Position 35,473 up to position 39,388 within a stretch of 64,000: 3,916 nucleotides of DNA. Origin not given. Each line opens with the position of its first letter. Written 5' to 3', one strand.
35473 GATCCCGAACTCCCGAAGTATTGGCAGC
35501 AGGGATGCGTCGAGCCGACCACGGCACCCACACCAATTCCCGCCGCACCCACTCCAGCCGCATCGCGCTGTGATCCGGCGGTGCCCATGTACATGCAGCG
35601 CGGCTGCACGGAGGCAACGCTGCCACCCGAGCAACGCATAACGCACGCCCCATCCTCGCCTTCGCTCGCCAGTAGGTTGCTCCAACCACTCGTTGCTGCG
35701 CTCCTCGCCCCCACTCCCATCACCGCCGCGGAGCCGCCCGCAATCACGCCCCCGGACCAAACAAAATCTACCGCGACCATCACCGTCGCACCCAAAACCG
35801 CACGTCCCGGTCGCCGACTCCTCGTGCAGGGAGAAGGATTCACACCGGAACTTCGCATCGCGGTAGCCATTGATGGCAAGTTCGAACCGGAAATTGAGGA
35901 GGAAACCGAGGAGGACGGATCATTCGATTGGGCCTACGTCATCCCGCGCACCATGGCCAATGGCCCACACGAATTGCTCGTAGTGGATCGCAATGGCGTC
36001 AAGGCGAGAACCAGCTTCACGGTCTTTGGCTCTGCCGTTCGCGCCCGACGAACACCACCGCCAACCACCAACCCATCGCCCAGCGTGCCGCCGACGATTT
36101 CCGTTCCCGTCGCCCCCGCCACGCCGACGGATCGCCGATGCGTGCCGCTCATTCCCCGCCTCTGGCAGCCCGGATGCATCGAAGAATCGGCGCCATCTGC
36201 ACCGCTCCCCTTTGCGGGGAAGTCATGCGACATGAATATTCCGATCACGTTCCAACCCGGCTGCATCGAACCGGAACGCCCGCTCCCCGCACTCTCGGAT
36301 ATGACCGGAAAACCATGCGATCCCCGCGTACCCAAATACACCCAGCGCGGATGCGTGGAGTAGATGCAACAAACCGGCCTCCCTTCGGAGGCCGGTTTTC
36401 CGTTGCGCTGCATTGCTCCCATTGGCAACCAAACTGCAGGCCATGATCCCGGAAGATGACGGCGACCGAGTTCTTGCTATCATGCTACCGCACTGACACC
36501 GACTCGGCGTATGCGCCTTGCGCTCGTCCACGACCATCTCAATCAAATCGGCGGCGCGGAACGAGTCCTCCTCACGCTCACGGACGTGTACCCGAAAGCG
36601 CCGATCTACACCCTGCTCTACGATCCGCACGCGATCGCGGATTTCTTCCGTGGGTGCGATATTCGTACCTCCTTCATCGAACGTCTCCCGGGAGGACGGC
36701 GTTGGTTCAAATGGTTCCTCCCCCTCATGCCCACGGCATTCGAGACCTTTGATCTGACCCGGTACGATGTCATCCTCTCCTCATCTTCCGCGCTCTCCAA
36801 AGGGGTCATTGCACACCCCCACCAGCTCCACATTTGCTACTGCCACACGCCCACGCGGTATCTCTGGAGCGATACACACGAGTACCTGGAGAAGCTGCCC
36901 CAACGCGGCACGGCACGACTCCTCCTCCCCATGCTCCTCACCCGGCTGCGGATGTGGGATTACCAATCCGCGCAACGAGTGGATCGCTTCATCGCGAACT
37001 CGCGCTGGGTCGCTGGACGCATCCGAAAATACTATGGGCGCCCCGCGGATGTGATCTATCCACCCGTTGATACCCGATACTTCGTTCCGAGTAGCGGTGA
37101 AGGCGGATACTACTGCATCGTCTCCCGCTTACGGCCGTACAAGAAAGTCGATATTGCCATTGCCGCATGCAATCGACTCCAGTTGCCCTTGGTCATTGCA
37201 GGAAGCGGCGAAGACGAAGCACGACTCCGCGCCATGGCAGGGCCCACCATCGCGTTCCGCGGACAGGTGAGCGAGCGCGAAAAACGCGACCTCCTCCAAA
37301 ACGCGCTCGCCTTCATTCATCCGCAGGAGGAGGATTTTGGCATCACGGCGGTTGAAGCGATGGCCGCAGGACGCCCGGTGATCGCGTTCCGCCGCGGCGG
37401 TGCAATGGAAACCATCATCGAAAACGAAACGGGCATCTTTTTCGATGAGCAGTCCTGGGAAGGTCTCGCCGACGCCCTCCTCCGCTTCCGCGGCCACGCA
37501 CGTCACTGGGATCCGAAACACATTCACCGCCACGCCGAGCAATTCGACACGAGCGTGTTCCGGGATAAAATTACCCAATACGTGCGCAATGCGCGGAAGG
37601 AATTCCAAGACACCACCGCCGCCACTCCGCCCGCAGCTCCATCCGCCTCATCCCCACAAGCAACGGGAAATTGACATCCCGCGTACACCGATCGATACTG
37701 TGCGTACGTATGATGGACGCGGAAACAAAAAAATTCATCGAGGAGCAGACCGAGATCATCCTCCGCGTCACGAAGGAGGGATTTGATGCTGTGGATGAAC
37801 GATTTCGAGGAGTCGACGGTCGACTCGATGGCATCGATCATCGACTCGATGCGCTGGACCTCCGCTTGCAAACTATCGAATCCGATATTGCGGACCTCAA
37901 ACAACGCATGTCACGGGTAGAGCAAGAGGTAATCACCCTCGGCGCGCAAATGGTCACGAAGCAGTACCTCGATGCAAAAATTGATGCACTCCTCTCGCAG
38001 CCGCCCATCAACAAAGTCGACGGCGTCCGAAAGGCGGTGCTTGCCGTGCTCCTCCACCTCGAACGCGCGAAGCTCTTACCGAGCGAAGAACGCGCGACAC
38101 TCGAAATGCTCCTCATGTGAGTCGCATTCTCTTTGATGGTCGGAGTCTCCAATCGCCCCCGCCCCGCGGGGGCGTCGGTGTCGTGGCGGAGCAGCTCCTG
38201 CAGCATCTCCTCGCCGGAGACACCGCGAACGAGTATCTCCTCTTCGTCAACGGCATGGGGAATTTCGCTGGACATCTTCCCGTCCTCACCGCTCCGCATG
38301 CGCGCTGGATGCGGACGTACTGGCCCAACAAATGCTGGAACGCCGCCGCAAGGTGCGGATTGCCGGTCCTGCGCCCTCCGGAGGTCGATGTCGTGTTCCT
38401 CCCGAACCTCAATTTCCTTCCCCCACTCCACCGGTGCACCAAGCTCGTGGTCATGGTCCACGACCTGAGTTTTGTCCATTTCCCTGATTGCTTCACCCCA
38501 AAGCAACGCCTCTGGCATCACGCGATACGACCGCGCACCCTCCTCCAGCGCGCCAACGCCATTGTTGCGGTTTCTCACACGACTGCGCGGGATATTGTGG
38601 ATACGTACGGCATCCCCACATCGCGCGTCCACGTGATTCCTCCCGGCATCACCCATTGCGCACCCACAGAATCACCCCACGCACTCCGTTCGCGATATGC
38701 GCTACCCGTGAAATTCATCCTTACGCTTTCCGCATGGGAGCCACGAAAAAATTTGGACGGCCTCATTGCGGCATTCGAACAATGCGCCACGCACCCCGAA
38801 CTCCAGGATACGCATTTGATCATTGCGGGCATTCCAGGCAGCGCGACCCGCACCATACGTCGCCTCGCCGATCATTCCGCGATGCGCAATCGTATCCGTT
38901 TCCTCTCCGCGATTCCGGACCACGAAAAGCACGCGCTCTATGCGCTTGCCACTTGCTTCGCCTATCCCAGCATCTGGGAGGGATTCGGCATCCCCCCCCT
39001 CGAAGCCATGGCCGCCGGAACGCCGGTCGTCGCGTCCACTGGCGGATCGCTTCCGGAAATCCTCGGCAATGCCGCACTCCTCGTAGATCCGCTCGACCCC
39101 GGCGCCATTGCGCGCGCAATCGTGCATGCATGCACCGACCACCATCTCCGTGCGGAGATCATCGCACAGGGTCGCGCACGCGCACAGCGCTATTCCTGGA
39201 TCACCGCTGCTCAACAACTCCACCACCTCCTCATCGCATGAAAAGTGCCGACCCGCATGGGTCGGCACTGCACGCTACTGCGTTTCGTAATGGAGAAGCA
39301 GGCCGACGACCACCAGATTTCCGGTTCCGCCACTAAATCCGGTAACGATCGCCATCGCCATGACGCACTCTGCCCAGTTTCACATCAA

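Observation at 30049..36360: Novel Cys-bracketed repeat C-x-P-x-[LIV]-P-x-[YW]-[WY]-Q-x-G-C, 12 copies in the stalks of two giant IPT/TIG surface proteins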

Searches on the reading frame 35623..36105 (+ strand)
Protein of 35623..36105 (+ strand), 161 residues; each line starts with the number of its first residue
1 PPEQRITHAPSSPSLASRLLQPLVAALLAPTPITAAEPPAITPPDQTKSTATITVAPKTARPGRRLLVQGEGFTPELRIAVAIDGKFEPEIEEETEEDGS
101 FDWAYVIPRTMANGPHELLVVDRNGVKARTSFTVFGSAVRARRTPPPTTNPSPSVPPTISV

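Call 10: search_protein_families(library=pfam, proteins=[window:35623-36105:+], max_evalue=10)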
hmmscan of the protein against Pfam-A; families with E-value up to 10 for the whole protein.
window:35623-36105:+ (161 aa): 1 family
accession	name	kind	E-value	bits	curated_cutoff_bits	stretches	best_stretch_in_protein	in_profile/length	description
PF06832.18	BiPBP_C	-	0.072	13.4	26.8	1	36-129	9-87/90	Penicillin-Binding Protein C-terminus Family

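Call 11: search_protein_families(library=ncbifam, proteins=[window:35623-36105:+], max_evalue=10)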
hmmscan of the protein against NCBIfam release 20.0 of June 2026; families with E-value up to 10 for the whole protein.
window:35623-36105:+ (161 aa): 1 family
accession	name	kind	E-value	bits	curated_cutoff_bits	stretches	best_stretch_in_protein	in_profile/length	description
NF058592.1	GxPGS_dom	subfamily_domain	0.12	12.4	45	1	54-90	2-38/65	PGS family Ig-like domain-containing protein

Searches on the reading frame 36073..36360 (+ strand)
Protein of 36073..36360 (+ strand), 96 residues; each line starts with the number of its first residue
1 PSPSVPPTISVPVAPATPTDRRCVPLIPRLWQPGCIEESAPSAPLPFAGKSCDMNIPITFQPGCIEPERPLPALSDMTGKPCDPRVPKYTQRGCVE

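Call 10: search_protein_families(library=pfam, proteins=[window:36073-36360:+], max_evalue=10)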
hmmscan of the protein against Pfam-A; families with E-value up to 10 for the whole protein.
window:36073-36360:+ (96 aa): 0 families

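Call 11: search_protein_families(library=ncbifam, proteins=[window:36073-36360:+], max_evalue=10)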
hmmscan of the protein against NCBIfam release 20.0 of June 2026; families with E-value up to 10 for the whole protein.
window:36073-36360:+ (96 aa): 0 families

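Call 48: find_homologous_proteins(query=A4, max_evalue=0.001)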
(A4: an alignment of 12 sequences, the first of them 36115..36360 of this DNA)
Query A4 (12 sequences) (82 aa, profile of the alignment): 2 proteins with E <= 0.001 among 369 candidates.
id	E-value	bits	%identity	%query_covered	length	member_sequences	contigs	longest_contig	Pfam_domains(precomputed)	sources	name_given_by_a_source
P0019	2.2e-23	100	41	98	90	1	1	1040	-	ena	-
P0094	3.3e-9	55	29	80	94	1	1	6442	-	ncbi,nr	ncbi:hypothetical protein HY622_03660, partial [Candidatus Uhrbacteria bacterium]|nr:hypothetical pr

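Call 60: predict_structure(alignment_id=A4)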
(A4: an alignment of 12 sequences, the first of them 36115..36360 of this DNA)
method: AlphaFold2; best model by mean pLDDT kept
length: 82 residues; sequences in the alignment: 12
mean_pLDDT: 67.1   pTM: 0.22
mean pLDDT of the five models: 67.1, 66.1, 62.9, 61.8, 61.7
residues with pLDDT >= 90: 0; 70-90: 34; 50-70: 46; < 50: 2
segments of 3 or more residues with pLDDT < 50: none
pLDDT, mean of each block of 10 residues (from residue 1): 64 79 63 62 70 57 67 76 63
secondary structure, 60 per line:
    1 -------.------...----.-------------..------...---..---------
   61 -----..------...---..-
elements in order:

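Call 63: search_solved_structures(query=A4, max_evalue=10, show_alignments=2)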
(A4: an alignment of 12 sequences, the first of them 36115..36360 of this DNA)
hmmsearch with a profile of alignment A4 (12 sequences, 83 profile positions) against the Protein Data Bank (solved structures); distinct sequences matched with E-value up to 10: 0.

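Call 66: fold_search(model_id=the predicted structure, library=pdb)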
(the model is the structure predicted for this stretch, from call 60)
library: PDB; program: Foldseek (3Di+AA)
matches with E <= 10: 0; with E <= 0.001: 0
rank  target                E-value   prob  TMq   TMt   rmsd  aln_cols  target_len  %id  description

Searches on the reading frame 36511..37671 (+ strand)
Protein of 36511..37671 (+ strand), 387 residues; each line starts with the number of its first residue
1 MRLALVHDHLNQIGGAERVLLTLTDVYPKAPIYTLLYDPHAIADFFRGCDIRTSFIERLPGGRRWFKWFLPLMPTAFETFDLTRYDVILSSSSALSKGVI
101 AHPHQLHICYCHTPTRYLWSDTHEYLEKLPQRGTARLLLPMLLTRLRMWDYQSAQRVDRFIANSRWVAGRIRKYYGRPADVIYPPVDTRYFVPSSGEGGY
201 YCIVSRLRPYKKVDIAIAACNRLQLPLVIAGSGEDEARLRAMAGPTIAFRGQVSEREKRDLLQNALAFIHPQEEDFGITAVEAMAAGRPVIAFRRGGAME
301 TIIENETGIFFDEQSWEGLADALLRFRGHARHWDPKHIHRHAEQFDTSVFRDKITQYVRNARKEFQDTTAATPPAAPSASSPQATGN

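Call 65: search_protein_families(library=pfam, proteins=[window:36511-37671:+], max_evalue=0.001)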
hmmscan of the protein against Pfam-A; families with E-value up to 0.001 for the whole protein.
window:36511-37671:+ (387 aa): 5 families
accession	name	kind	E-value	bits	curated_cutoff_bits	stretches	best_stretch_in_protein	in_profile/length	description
PF00534.26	Glycos_transf_1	-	2.5e-27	95.9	26.4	1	199-325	16-154/172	Glycosyl transferases group 1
PF13692.12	Glyco_trans_1_4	-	3.9e-22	79.5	27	1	202-325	5-138/142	Glycosyl transferases group 1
PF13439.12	Glyco_transf_4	-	1.3e-13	51.8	28.5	1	13-189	1-169/170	Glycosyltransferase Family 4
PF20706.3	GT4-conflict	-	1.8e-06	27.7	26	1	206-311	205-324/385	Family 4 Glycosyltransferase in conflict systems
PF13579.12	Glyco_trans_4_4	-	1.6e-05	25.7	29.7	1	56-181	42-152/158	Glycosyl transferase 4-like domain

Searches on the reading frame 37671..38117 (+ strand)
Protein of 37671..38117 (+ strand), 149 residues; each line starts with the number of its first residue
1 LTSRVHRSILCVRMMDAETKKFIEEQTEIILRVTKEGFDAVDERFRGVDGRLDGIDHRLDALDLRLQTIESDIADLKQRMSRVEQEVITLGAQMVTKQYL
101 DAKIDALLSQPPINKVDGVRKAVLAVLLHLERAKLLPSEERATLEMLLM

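Call 65: search_protein_families(library=pfam, proteins=[window:37671-38117:+], max_evalue=0.001)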
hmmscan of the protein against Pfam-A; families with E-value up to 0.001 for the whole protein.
window:37671-38117:+ (149 aa): 1 family
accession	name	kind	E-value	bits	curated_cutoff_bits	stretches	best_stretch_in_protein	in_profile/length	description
PF23991.1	DUF7310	-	0.00015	22.6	40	0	42-93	2-52/83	Coiled-coil region of unknown function (DUF7310)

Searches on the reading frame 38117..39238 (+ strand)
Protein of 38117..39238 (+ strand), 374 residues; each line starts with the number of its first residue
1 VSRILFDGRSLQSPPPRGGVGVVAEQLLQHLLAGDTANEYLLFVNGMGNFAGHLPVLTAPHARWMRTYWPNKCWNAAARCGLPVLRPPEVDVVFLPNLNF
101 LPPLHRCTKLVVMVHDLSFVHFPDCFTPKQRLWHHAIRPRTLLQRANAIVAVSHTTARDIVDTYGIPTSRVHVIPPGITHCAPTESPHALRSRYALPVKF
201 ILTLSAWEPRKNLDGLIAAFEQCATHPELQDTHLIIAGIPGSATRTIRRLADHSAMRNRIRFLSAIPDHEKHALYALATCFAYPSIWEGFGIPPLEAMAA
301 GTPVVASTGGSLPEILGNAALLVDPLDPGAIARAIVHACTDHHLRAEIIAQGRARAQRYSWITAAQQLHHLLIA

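Call 65: search_protein_families(library=pfam, proteins=[window:38117-39238:+], max_evalue=0.001)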
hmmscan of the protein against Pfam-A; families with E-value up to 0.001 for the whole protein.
window:38117-39238:+ (374 aa): 6 families
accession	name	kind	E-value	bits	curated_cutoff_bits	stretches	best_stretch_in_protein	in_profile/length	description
PF00534.26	Glycos_transf_1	-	2.1e-32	112.5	26.4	1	199-354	16-171/172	Glycosyl transferases group 1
PF13692.12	Glyco_trans_1_4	-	6.8e-27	94.9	27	1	201-341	4-142/142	Glycosyl transferases group 1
PF13439.12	Glyco_transf_4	-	1.3e-13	51.7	28.5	1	18-178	2-166/170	Glycosyltransferase Family 4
PF20706.3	GT4-conflict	-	2.3e-13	50.3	26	1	138-351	139-367/385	Family 4 Glycosyltransferase in conflict systems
PF13579.12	Glyco_trans_4_4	-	6.2e-07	30.3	29.7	1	57-177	45-158/158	Glycosyl transferase 4-like domain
PF13524.12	Glyco_trans_1_2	-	0.00012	22.5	25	1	287-368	60-142/144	Glycosyl transferase-like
